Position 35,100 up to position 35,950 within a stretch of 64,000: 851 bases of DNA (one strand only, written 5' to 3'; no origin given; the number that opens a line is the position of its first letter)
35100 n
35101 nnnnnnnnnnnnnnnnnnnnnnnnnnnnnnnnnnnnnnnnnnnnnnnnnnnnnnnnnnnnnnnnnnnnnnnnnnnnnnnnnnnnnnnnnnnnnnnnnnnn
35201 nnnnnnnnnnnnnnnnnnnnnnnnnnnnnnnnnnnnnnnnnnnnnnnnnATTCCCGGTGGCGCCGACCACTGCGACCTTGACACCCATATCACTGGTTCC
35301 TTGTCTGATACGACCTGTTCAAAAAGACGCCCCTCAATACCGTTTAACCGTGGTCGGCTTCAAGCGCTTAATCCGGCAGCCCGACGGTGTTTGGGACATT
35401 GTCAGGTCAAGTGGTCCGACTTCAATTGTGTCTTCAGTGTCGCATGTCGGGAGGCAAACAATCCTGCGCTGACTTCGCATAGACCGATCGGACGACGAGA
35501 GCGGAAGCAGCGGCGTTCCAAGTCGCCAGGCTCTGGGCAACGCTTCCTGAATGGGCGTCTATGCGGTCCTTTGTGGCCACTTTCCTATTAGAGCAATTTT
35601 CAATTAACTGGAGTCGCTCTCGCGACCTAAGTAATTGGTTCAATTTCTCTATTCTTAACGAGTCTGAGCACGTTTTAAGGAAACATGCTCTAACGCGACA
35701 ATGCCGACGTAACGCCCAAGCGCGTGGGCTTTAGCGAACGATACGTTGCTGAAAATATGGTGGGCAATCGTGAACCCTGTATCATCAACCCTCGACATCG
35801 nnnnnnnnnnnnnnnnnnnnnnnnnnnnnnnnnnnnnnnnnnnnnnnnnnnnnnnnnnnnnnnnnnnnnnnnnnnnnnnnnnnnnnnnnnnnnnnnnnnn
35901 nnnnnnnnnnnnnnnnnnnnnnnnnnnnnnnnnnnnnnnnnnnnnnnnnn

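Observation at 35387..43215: Second exact 44-66-nt repeat, present twice and both times beside a MITE copy flanking the pho regulon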

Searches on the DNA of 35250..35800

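Call 12: search_rna_families(source=window, start=35250, end=35800, threshold=evalue, max_evalue=10)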
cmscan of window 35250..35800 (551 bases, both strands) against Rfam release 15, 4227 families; matches with E-value up to 10: 0.
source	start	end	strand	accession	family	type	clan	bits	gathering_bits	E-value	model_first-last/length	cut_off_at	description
